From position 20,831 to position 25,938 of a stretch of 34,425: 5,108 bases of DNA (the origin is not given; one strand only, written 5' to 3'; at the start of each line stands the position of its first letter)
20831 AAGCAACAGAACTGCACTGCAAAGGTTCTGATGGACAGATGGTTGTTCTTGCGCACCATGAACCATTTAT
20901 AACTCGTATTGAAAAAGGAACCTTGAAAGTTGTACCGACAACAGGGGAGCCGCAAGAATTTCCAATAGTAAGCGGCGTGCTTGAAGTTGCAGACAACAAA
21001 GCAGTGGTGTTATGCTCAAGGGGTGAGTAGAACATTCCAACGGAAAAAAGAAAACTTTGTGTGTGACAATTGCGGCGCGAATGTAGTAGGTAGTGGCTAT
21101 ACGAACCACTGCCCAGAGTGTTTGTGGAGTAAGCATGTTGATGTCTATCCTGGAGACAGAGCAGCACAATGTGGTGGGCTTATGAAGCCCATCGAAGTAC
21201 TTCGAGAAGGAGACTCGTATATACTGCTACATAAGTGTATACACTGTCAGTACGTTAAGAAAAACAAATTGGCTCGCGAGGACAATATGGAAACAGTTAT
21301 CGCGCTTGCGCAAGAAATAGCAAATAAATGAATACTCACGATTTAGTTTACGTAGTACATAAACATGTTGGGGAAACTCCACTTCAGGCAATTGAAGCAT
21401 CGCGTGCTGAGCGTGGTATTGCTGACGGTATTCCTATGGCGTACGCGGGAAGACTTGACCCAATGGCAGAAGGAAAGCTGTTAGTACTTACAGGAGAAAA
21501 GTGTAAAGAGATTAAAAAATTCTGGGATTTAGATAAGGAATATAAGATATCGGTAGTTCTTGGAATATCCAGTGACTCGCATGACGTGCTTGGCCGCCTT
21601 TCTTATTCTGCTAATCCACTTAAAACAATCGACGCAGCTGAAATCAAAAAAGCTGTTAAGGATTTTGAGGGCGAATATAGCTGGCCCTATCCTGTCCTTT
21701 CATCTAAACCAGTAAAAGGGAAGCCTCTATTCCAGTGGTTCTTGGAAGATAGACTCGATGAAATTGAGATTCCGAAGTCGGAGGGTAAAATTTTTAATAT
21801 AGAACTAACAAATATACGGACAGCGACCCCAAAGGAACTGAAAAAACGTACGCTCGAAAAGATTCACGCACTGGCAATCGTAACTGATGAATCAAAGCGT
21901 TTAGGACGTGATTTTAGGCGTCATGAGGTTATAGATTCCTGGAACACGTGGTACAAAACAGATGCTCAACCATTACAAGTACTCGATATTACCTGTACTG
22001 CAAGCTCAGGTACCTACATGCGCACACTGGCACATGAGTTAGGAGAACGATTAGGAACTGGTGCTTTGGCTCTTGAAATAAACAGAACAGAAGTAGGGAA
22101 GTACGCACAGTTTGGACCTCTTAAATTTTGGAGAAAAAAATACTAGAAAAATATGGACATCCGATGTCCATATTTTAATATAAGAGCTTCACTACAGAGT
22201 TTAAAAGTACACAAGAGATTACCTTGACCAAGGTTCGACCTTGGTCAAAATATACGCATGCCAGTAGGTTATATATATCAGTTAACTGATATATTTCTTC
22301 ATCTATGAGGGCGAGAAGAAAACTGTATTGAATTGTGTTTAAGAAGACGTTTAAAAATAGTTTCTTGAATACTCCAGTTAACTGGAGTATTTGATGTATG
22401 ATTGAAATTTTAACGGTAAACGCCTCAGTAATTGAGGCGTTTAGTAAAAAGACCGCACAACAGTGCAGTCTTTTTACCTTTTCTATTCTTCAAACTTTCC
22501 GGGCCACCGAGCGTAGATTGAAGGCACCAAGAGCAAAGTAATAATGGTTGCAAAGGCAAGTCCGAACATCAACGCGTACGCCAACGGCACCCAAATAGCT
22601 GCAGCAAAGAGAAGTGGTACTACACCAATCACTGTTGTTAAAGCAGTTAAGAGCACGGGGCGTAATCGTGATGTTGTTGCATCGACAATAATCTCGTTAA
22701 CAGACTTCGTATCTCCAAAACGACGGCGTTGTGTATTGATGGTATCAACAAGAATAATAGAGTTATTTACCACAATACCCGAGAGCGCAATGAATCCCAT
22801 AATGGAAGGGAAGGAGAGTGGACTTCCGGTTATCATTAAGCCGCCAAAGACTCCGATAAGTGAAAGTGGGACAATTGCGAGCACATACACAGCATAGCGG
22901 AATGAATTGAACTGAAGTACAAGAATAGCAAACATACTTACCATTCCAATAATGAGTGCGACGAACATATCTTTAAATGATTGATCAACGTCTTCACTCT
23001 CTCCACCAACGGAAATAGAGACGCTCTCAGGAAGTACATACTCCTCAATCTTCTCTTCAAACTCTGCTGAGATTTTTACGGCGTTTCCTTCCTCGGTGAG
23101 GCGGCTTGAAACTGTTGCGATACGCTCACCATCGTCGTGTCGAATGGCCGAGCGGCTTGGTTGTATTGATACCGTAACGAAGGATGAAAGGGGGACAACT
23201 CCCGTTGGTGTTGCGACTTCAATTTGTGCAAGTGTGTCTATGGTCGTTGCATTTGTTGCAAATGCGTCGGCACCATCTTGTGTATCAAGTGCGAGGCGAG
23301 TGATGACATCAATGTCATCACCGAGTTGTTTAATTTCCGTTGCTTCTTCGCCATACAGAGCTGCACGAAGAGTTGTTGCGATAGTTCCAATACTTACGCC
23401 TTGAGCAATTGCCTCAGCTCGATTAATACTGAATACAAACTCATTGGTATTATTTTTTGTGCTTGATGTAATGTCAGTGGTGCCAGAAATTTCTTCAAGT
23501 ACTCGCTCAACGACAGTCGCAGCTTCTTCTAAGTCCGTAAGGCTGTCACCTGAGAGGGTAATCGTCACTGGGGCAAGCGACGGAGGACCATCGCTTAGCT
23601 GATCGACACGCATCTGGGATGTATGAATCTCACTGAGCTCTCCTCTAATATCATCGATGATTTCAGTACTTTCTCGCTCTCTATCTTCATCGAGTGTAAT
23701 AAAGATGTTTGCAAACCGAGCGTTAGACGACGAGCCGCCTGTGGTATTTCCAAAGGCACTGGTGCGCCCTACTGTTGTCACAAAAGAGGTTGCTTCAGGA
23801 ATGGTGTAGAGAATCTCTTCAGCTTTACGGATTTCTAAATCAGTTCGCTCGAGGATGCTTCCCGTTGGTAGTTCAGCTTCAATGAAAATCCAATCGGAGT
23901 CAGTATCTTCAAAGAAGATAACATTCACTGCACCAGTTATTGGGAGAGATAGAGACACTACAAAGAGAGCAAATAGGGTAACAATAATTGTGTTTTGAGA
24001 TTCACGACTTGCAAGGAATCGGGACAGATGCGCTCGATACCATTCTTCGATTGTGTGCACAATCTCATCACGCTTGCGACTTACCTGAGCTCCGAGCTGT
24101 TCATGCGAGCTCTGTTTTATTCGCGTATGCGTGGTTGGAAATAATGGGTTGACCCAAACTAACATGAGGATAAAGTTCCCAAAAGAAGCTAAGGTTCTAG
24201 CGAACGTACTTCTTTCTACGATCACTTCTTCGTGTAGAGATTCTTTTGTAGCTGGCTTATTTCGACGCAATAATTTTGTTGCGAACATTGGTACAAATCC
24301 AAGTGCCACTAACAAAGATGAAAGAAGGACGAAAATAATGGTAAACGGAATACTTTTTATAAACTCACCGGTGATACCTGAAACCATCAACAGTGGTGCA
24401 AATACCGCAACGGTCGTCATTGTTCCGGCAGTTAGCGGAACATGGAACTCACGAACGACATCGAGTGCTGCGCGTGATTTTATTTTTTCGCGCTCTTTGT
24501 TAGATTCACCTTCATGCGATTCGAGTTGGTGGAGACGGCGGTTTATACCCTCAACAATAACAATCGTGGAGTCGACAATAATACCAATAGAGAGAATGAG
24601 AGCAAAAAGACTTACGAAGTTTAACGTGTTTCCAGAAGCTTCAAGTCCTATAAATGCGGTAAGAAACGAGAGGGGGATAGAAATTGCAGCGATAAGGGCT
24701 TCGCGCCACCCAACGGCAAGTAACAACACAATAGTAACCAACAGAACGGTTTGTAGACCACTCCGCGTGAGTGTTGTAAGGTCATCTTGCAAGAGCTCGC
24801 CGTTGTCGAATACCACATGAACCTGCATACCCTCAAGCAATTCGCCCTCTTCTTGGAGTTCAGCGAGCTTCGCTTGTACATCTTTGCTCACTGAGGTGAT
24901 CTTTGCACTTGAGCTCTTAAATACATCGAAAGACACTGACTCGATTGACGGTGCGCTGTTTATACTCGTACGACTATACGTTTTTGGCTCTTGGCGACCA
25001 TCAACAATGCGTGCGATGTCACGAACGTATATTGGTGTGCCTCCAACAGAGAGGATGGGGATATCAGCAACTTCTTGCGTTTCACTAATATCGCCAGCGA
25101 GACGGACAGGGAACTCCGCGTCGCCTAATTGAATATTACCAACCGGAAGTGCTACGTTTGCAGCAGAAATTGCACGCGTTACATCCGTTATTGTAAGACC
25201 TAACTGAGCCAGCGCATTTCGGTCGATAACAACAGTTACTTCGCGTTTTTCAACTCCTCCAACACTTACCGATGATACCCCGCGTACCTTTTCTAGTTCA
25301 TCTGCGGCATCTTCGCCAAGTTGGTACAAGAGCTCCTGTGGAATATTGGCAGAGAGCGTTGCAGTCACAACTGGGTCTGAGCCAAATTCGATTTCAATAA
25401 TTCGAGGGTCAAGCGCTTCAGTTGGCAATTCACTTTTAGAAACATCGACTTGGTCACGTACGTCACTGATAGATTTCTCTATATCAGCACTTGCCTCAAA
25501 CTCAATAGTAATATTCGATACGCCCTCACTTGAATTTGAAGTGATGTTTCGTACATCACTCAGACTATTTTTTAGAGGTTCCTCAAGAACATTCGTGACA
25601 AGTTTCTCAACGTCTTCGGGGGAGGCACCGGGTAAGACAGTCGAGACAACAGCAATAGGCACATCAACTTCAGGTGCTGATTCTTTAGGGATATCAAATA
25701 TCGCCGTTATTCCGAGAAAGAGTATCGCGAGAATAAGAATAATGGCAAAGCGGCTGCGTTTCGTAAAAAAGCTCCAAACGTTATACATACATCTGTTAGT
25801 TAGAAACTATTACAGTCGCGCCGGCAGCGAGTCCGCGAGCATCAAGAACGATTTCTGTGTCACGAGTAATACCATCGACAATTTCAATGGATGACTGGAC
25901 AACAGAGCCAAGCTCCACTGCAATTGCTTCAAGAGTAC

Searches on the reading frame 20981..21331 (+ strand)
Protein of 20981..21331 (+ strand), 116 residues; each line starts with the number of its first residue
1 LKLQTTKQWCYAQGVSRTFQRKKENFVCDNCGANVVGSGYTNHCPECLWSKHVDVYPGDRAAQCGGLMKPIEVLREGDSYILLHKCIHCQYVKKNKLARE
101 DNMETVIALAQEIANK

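Call 73: search_protein_families(library=pfam, proteins=[window:20981-21331:+], max_evalue=0.001)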
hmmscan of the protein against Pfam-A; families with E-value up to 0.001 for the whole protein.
window:20981-21331:+ (116 aa): 1 family
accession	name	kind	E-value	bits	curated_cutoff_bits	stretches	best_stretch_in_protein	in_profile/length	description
PF12647.12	RNHCP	-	1.4e-28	99.1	24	1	24-106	2-89/90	RNHCP domain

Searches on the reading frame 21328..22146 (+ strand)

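Call 7: search_protein_families(library=pfam, proteins=[window:21328-22146:+], max_evalue=0.01)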
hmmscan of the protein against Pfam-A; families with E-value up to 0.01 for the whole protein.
window:21328-22146:+ (272 aa): 2 families
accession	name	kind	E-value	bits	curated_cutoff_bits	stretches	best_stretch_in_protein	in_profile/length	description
PF01509.24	TruB_N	-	1.3e-22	81.2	27.3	1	38-166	10-135/149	TruB family pseudouridylate synthase (N terminal domain)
PF16198.10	TruB_C_2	-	0.0003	21.3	29.3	1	232-260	1-29/66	tRNA pseudouridylate synthase B C-terminal domain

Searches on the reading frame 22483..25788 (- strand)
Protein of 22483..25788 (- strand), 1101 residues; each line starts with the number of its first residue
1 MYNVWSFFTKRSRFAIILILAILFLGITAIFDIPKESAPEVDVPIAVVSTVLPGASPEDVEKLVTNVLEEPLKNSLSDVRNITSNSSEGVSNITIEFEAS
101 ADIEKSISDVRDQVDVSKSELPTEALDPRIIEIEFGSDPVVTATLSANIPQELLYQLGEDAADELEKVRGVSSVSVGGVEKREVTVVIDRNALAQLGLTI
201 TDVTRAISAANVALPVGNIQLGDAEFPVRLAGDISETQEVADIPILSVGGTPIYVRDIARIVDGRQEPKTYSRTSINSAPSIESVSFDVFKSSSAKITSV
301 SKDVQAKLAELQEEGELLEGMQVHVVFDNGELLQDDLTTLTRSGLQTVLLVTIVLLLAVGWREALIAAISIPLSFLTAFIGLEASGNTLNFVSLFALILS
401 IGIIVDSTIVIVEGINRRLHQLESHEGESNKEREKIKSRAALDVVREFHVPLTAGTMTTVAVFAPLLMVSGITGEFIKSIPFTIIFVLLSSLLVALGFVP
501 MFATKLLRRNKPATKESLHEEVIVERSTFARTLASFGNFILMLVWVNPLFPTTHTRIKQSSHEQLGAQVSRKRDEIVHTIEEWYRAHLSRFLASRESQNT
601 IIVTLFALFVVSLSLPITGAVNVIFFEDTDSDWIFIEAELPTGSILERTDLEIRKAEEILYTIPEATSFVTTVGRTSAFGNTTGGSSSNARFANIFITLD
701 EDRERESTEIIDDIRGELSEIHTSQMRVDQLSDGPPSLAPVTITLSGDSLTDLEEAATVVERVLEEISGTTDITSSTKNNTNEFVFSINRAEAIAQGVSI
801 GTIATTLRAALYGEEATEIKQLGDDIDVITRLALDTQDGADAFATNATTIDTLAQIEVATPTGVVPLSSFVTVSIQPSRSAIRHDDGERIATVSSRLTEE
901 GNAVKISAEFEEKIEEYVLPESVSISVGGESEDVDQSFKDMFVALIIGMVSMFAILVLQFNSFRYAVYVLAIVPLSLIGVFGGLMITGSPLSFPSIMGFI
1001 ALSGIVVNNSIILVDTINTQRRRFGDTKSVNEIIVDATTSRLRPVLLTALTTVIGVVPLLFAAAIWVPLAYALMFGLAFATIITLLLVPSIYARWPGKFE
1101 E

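Call 7: search_protein_families(library=pfam, proteins=[window:22483-25788:-], max_evalue=0.01)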
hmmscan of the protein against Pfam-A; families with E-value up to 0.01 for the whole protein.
window:22483-25788:- (1101 aa): 3 families
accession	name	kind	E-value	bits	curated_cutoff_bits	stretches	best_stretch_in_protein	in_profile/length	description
PF00873.25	ACR_tran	-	3.1e-178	595.1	28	2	6-516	3-499/1021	AcrB/AcrD/AcrF family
PF02355.23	SecD_SecF_C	-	4.9e-12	46.1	20.5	1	936-1094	28-185/189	Protein export membrane protein SecD/SecF, C-terminal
PF03176.21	MMPL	-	3.1e-07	30.1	20.5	1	825-1093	25-300/333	MMPL family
